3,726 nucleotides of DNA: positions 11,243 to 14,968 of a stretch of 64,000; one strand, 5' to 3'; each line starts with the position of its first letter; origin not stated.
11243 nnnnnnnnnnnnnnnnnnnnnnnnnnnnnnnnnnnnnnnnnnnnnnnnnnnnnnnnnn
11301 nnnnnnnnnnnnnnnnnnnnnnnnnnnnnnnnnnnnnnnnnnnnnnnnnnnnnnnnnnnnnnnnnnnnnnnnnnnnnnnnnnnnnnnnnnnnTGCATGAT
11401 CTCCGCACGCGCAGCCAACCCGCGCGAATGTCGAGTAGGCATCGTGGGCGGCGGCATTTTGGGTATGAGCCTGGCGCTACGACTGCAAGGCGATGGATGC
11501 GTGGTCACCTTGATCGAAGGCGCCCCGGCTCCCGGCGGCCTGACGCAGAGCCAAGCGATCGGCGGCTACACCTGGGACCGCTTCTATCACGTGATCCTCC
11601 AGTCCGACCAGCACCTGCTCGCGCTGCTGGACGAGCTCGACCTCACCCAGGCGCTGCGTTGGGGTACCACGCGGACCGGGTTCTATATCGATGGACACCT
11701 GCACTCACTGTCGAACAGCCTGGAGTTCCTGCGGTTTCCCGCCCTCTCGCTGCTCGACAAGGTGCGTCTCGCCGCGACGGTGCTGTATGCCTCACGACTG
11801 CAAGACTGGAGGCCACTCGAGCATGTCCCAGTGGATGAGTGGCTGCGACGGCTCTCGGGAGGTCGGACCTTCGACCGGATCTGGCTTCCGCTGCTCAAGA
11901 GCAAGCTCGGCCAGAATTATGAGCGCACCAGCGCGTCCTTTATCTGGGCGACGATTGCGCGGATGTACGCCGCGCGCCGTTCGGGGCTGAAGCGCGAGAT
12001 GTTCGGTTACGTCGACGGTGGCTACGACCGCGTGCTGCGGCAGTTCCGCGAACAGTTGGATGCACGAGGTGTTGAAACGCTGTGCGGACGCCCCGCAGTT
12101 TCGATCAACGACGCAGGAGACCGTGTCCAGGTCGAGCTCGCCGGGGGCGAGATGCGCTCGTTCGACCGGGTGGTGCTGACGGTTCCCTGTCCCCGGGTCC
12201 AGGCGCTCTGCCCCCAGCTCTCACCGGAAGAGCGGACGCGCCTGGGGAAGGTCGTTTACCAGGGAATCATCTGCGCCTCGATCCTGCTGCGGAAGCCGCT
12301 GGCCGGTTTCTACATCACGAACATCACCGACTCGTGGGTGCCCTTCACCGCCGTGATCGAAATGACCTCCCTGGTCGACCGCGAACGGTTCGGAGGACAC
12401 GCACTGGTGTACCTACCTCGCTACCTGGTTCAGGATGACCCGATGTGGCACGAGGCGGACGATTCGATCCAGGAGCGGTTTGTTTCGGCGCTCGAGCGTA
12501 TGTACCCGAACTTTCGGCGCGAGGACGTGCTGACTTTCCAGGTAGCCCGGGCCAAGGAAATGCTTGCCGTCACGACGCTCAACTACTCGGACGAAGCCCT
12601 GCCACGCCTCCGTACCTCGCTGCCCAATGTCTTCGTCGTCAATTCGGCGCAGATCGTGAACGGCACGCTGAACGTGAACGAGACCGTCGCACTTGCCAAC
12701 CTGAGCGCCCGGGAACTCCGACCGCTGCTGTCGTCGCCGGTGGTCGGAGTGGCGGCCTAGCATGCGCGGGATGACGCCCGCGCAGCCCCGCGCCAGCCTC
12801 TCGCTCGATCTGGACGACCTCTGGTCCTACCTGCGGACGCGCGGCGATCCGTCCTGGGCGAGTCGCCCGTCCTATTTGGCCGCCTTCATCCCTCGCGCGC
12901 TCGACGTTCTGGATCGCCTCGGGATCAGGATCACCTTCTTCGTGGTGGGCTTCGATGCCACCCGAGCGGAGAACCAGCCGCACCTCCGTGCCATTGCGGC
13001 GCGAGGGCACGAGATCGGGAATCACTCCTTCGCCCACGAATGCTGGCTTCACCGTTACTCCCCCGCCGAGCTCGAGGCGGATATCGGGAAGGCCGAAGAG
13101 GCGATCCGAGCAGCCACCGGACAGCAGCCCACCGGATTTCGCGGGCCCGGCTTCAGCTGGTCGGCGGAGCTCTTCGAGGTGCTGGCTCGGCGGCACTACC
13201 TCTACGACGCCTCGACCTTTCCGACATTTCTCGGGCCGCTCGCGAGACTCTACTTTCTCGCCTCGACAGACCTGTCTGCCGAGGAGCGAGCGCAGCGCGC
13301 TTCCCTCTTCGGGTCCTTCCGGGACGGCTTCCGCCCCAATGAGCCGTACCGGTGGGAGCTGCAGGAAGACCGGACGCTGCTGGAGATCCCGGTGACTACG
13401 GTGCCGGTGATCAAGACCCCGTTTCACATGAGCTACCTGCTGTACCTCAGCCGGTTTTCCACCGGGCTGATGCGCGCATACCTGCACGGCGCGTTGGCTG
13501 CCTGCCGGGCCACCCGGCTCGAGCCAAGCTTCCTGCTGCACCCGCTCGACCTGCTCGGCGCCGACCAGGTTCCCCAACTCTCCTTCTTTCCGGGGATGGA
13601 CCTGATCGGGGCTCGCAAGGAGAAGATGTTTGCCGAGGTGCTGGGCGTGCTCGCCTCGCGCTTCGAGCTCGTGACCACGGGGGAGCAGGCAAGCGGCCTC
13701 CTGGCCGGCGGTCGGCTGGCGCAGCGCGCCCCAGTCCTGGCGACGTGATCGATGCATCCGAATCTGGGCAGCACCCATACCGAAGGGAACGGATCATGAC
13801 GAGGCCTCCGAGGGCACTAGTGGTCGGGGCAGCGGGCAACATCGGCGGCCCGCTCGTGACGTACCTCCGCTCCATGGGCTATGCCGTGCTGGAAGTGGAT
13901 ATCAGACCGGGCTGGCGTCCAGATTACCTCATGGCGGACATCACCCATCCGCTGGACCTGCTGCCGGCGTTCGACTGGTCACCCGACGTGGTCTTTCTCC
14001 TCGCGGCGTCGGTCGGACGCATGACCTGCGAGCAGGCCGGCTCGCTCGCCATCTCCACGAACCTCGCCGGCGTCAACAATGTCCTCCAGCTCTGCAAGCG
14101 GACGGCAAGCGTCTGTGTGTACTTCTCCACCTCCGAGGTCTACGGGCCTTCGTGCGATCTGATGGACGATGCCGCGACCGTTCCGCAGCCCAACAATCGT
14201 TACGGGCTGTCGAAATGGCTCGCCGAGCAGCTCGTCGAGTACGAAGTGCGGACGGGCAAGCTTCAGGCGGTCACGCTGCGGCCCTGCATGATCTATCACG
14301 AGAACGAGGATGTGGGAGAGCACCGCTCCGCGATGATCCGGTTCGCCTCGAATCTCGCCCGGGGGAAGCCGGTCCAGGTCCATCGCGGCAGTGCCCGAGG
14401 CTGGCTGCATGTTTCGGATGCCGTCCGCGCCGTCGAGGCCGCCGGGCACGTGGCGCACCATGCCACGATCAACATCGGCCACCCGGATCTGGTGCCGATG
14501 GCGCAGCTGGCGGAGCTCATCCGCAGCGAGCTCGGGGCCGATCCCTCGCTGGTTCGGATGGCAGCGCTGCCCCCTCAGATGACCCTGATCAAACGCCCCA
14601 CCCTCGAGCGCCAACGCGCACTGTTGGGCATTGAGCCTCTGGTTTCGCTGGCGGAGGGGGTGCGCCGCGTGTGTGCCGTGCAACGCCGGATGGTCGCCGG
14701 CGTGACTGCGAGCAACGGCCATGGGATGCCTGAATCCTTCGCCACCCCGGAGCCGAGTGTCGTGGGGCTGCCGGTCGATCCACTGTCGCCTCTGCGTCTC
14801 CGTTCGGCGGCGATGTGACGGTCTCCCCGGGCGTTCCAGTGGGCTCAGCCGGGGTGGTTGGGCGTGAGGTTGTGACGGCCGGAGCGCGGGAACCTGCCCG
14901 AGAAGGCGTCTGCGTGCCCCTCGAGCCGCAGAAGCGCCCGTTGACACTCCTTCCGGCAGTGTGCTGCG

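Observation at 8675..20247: Nine-gene operon that looks like an undescribed Arn-like route for periplasmic glycosylation from a lipid-linked sugar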

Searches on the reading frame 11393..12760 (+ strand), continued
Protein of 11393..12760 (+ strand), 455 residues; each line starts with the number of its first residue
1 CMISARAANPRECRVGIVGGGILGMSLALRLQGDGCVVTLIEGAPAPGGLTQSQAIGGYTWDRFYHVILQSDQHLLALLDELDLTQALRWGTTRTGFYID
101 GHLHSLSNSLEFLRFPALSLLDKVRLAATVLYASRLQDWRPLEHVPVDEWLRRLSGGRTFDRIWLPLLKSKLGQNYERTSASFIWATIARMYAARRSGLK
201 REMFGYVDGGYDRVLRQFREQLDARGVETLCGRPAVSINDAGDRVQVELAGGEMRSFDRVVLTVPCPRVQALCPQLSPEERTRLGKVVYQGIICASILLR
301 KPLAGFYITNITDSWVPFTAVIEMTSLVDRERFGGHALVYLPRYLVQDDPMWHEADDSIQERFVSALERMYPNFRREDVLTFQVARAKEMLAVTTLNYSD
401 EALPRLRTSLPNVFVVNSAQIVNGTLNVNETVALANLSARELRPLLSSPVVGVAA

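Call 44: get_annotated_region(hit=H5, flank=8000)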
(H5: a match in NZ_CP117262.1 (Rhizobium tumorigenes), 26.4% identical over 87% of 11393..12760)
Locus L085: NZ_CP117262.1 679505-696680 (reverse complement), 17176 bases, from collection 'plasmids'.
description: Rhizobium tumorigenes strain 932 plasmid pRt932, complete sequence
organism: Rhizobium tumorigenes (NCBI taxid 2041385)
taxonomy: Bacteria; Pseudomonadota; Alphaproteobacteria; Hyphomicrobiales; Rhizobiaceae; Rhizobium; Rhizobium tumorigenes
host: -; source: Rubus sp.,pure bacterial culture,Aerial tumor; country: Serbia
typing (MOB-suite, as given by PLSDB): non-mobilizable
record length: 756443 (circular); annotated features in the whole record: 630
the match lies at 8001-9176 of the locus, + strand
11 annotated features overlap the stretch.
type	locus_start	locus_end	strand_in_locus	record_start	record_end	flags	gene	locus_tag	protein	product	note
CDS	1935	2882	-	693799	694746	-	-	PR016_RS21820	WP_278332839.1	HEPN domain-containing protein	-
CDS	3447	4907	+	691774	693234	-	-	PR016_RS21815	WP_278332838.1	UbiA family prenyltransferase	-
CDS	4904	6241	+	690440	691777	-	-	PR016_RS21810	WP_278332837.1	FAD-binding oxidoreductase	-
CDS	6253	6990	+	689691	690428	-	-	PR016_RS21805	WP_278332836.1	SDR family NAD(P)-dependent oxidoreductase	-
CDS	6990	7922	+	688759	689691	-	-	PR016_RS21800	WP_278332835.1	NAD-dependent epimerase/dehydratase family protein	-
CDS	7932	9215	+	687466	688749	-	-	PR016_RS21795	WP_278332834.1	NAD(P)/FAD-dependent oxidoreductase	-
CDS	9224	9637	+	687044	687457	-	-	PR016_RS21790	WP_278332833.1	GtrA family protein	-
CDS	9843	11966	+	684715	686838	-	-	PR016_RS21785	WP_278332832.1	hypothetical protein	-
CDS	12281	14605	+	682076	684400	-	-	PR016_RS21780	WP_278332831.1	hypothetical protein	-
CDS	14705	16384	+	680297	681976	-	pseG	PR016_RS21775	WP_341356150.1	UDP-2,4-diacetamido-2,4, 6-trideoxy-beta-L-altropyranose hydrolase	-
CDS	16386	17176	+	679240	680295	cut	pseI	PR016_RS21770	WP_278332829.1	pseudaminic acid synthase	-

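Call 67: predict_structure(alignment_id=A4)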
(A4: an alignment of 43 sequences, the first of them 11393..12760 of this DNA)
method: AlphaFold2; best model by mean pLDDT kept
length: 455 residues; sequences in the alignment: 43
mean_pLDDT: 86.6   pTM: 0.87
mean pLDDT of the five models: 86.6, 85.1, 84.9, 84.3, 78.5
residues with pLDDT >= 90: 249; 70-90: 158; 50-70: 29; < 50: 19
segments of 3 or more residues with pLDDT < 50: 1-9, 47-49, 198-200, 452-455
pLDDT, mean of each block of 10 residues (from residue 1): 40 89 93 95 64 76 71 91 92 86 87 84 85 85 95 90 87 90 85 57 75 86 94 92 94 96 94 96 94 93 92 90 88 92 91 95 97 96 90 91 95 94 75 95 83 42
secondary structure, 60 per line:
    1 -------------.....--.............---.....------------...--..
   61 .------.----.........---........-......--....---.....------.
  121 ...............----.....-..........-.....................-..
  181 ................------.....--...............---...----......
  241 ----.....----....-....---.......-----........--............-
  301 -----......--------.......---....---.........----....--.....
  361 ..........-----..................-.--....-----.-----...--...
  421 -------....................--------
elements in order: E14-18 H21-33 E37-41 E54-56 E59-61 H73-81 E88-92 E94-99 E102-105 H109-113 H120-135 H140-144 H147-155 H157-177 H181-196 E203-207 H210-224 E228-230 E235-240 E245-249 E254-257 E259-262 H266-272 H278-285 E288-299 E306-311 E320-323 H330-333 E337-345 H350-353 H356-370 E379-393 H398-401 E413-415 H428-447

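Call 71: fold_search(model_id=the predicted structure, library=pdb)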
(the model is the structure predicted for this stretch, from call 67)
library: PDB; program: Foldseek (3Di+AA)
matches with E <= 10: 1947; with E <= 0.001: 920
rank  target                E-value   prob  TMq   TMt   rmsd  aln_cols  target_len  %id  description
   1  3lov                  6.7e-26  1.00  0.74  0.75   5.3       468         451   19  Crystal structure of Putative protoporphyrinogen oxidase (YP_001813199.1) from Exiguobacterium sp. 255-15 at 2.06 A reso (released 2010-02-23)
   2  2ivd_B                1.1e-25  1.00  0.76  0.77   4.6       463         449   18  Structure of protoporphyrinogen oxidase from Myxococcus xanthus with acifluorfen (released 2006-10-17)
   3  9a78_B                4.5e-25  1.00  0.75  0.73   5.0       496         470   17  Integrative model of SYFB-CGOX by crosslinking MS and deep learning (released 2024-09-18)
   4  2ivd_A                4.7e-25  1.00  0.77  0.78   4.5       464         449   18  Structure of protoporphyrinogen oxidase from Myxococcus xanthus with acifluorfen (released 2006-10-17)
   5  2ive_B                8.9e-25  1.00  0.76  0.77   4.6       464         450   18  Structure of protoporphyrinogen oxidase from Myxococcus xanthus (released 2006-10-17)
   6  3i6d_A                1.4e-24  1.00  0.74  0.80   4.3       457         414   18  Crystal structure of PPO from bacillus subtilis with AF (released 2009-12-08)
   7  2ive_A                1.6e-24  1.00  0.75  0.75   5.1       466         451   18  Structure of protoporphyrinogen oxidase from Myxococcus xanthus (released 2006-10-17)
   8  3i6d_B                1.7e-24  1.00  0.74  0.80   4.4       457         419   18  Crystal structure of PPO from bacillus subtilis with AF (released 2009-12-08)
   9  7eme_B                8.3e-23  1.00  0.67  0.73   5.1       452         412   14  Putative Leptospira interrogans recombinant L-amino acid oxidase (released 2021-08-18)
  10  5mog_A                1.1e-22  1.00  0.79  0.77   4.0       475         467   17  Oryza sativa phytoene desaturase inhibited by norflurazon (released 2017-07-12)
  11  7eme_A                1.4e-22  1.00  0.67  0.73   5.1       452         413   15  Putative Leptospira interrogans recombinant L-amino acid oxidase (released 2021-08-18)
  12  4ivm                  1.5e-22  1.00  0.74  0.73   4.8       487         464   16  Structure of human protoporphyrinogen IX oxidase(R59G) (released 2013-03-06)
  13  5mog_E                1.6e-22  1.00  0.78  0.76   4.0       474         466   18  Oryza sativa phytoene desaturase inhibited by norflurazon (released 2017-07-12)
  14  3nks                  1.8e-22  1.00  0.73  0.71   5.0       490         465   16  Structure of human protoporphyrinogen IX oxidase (released 2011-04-20)
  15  5mog_C                3.5e-22  1.00  0.78  0.76   4.1       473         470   17  Oryza sativa phytoene desaturase inhibited by norflurazon (released 2017-07-12)
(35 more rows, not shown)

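Call 84: search_protein_families(library=pfam, proteins=[L083:356-2791:+, L084:9675-11411:+, L085:9843-11966:+, L083:6980-7963:+], max_evalue=0.001)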
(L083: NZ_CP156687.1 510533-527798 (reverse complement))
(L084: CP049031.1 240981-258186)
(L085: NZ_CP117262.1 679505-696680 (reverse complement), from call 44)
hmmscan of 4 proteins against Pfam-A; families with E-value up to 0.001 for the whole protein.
L083:356-2791:+ (811 aa): 0 families

L084:9675-11411:+ (578 aa): 0 families

L085:9843-11966:+ (707 aa): 0 families

L083:6980-7963:+ (327 aa): 5 families
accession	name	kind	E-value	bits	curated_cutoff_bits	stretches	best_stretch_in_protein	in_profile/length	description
PF01370.27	Epimerase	-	7.3e-20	71.8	20.9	1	23-228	3-239/240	NAD dependent epimerase/dehydratase family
PF01073.25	3Beta_HSD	-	3.4e-11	43.1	22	1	25-135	4-119/280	3-beta hydroxysteroid dehydrogenase/isomerase family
PF13460.12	NAD_binding_10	-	1.7e-10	41.5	27.2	1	25-167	1-144/184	NAD(P)H-binding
PF04321.23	RmlD_sub_bind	-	1.1e-06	28.4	27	0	142-249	124-233/287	RmlD substrate binding domain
PF07993.18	NAD_binding_4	-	4.6e-05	23.1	20.1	0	142-184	176-219/258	Male sterility protein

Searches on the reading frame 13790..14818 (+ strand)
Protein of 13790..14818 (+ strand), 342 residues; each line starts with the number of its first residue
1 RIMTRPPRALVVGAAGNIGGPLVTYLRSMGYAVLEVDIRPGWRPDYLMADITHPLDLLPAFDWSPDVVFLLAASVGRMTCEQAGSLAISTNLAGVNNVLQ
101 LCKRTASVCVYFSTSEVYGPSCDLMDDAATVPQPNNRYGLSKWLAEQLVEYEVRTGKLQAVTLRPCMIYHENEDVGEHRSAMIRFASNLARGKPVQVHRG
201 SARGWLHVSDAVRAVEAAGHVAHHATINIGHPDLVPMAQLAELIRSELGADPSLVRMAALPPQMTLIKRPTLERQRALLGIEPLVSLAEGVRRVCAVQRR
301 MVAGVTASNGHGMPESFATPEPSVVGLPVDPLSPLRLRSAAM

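Call 4: search_protein_families(library=pfam, proteins=[window:13790-14818:+], max_evalue=0.01)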
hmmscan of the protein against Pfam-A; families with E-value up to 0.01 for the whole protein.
window:13790-14818:+ (342 aa): 6 families
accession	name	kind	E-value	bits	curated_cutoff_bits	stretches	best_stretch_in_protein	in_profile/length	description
PF01370.27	Epimerase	-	1.8e-32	113.1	20.9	1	9-230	1-240/240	NAD dependent epimerase/dehydratase family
PF16363.11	GDP_Man_Dehyd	-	4.9e-15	56.3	27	1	10-230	1-248/332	GDP-mannose 4,6 dehydratase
PF04321.23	RmlD_sub_bind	-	1.1e-13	51.4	27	1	9-186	3-167/287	RmlD substrate binding domain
PF07993.18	NAD_binding_4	-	1.1e-11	44.8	20.1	1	66-173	90-212/258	Male sterility protein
PF01073.25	3Beta_HSD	-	6.4e-10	39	22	1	11-176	2-189/280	3-beta hydroxysteroid dehydrogenase/isomerase family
PF02719.21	Polysacc_synt_2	-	4.5e-08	33.1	20.2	1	47-244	59-243/293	Polysaccharide biosynthesis protein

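Call 5: search_protein_families(library=ncbifam, proteins=[window:13790-14818:+], max_evalue=0.001)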
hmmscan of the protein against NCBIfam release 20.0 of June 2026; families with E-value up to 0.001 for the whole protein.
window:13790-14818:+ (342 aa): 12 families
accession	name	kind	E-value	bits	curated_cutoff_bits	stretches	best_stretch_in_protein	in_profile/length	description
TIGR02197.1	heptose_epim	equivalog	4e-14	52.5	274.6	1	10-293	2-308/316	ADP-glyceromanno-heptose 6-epimerase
TIGR01214.1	rmlD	equivalog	6.1e-13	48.5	224.05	1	9-188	2-169/285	dTDP-4-dehydrorhamnose reductase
TIGR01746.1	Thioester-redct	subfamily_domain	8.6e-12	45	213.35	1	90-249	111-281/371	thioester reductase domain-containing protein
TIGR01181.1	dTDP_gluc_dehyt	equivalog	3.1e-11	42.9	365.1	1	64-293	73-306/321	dTDP-glucose 4,6-dehydratase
TIGR04180.1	EDH_00030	hypoth_equivalog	4.1e-09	35.9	475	1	64-254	70-262/297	NAD-dependent 4,6-dehydratase LegB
NF043036.1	ErythonDh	equivalog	5.5e-09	35.7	325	1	45-168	55-179/321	D-erythronate dehydrogenase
NF042423.1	oxyalk_red_Shew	equivalog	6.4e-08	32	580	1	7-172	9-178/331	2-alkyl-3-oxoalkanoate reductase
TIGR01179.1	galE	equivalog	3.4e-06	26.1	262.3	1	90-189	96-202/332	UDP-glucose 4-epimerase GalE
NF058621.1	DiazavRedAvaA7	equivalog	0.00033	20.4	400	0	8-249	2-249/304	3-diazoavenalumate denitrifying reductase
NF008360.0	PRK11150.1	equivalog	0.00035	19.9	452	1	77-201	79-204/310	ADP-glyceromanno-heptose 6-epimerase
NF011728.1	PRK15181.1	equivalog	0.00038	19.5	760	0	88-199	114-227/348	Vi polysaccharide biosynthesis UDP-N-acetylglucosaminuronic acid C-4 epimerase TviC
NF047922.1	GDPFucSynFcl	equivalog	0.00065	19.2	500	0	64-294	53-297/308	GDP-L-fucose synthase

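Call 65: search_solved_structures(query=window:13790-14818:+, max_evalue=0.000001)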
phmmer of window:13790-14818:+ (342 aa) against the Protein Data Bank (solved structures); distinct sequences matched with E-value up to 0.000001: 25.
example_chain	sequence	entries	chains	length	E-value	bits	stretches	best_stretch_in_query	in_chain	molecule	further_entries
8w3u_A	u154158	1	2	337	8.5e-23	84.8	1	7-295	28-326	dTDP-glucose 4,6-dehydratase related protein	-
9ar1_A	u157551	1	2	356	9.5e-23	84.6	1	7-295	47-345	dTDP-glucose 4,6-dehydratase related protein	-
4zrm_A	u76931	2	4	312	1.3e-14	57.8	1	9-295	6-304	UDP-glucose 4-epimerase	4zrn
6kv9_A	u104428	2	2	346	8.8e-14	55.1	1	9-305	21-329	MoeE5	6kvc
4m55_A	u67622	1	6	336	1.4e-11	47.9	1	8-299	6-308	UDP-glucuronic acid decarboxylase 1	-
4gll_A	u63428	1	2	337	1.8e-11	47.6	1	8-299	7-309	UDP-glucuronic acid decarboxylase 1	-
4lk3_A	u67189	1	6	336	1.9e-11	47.5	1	8-299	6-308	UDP-glucuronic acid decarboxylase 1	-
2b69_A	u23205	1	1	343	2.1e-11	47.3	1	8-298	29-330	UDP-glucuronate decarboxylase 1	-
3icp_A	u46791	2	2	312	8.3e-11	45.4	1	8-293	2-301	NAD-dependent epimerase/dehydratase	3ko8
6bwl_A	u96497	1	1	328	9.3e-11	45.2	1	64-293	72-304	Pal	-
7ys8_A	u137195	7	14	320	3.1e-10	43.5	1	8-296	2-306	UDP-glucose 4-epimerase | UDP-glucose 4-epimerase along with EC 5.1.3.2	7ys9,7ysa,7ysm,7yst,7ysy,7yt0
8vr2_A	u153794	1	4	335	7.3e-10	42.3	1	68-294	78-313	NAD-dependent epimerase/dehydratase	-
3aw9_A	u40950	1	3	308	1e-09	41.7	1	8-293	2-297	NAD-dependent epimerase/dehydratase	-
6jyg_A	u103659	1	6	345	1.2e-09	41.5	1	5-153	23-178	L-threonine 3-dehydrogenase, putative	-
6zl6_A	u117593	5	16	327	4e-08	36.6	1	63-294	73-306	Epimerase domain-containing protein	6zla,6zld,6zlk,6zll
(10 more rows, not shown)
